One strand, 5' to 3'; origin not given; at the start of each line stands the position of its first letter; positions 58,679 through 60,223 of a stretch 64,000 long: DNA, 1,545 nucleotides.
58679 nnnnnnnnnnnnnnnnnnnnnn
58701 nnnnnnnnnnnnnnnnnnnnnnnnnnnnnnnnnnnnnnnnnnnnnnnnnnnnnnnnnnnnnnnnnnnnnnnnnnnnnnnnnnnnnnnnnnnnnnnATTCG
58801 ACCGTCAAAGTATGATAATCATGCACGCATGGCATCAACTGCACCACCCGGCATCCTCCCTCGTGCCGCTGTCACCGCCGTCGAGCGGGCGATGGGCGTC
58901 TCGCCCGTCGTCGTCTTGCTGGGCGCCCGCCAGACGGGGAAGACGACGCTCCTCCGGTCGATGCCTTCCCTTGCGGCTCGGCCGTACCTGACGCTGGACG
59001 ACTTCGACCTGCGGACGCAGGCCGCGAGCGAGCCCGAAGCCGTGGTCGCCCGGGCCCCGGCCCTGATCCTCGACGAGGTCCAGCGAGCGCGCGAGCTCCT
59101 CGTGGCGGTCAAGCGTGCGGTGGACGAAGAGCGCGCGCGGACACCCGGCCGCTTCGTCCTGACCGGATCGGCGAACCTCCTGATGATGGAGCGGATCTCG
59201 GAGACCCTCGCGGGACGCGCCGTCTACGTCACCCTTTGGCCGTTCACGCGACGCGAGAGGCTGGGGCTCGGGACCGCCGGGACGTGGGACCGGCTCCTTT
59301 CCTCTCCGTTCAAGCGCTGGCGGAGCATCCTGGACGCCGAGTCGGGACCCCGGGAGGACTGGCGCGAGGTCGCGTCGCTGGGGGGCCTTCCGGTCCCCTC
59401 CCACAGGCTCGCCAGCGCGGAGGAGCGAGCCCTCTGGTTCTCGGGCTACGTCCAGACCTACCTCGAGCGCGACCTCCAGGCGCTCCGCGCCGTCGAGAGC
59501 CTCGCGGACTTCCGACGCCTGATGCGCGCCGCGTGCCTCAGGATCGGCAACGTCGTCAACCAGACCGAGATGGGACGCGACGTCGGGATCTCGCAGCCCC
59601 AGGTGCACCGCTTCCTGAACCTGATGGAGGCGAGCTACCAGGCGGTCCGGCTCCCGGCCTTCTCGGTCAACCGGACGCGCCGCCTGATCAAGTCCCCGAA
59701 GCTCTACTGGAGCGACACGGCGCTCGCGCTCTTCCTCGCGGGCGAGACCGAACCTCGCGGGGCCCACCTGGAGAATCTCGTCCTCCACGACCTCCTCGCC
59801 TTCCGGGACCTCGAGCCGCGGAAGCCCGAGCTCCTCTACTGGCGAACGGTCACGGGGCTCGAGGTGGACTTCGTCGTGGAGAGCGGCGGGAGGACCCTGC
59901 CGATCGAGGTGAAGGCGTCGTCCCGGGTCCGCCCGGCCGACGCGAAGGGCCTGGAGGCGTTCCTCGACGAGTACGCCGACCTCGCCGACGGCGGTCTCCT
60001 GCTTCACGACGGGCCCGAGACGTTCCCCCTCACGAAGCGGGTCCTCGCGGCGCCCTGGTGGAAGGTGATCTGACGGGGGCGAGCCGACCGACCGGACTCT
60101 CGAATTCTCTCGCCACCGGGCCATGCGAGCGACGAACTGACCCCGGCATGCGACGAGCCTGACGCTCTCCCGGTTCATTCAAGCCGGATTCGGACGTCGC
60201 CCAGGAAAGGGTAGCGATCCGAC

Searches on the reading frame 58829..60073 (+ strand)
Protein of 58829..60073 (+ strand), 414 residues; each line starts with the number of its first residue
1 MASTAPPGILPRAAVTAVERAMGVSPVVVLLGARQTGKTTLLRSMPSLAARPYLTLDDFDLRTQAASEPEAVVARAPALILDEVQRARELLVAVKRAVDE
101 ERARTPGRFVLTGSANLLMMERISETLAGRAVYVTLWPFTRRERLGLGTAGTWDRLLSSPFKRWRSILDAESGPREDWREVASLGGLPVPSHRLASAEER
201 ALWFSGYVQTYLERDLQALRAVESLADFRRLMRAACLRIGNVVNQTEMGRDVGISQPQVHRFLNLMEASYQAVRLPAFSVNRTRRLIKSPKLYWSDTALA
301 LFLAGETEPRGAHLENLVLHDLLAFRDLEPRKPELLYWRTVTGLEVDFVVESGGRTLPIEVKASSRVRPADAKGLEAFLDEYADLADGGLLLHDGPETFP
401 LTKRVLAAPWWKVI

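Call 35: search_protein_families(library=pfam, proteins=[window:58829-60073:+], max_evalue=0.0001)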
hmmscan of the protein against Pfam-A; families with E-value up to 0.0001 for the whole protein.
window:58829-60073:+ (414 aa): 2 families
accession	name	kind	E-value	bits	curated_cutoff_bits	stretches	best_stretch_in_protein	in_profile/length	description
PF13635.12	DUF4143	-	3.5e-35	121.6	28.1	1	213-364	1-160/160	Domain of unknown function (DUF4143)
PF13173.12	AAA_14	-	2.8e-24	86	27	1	26-144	3-128/129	AAA domain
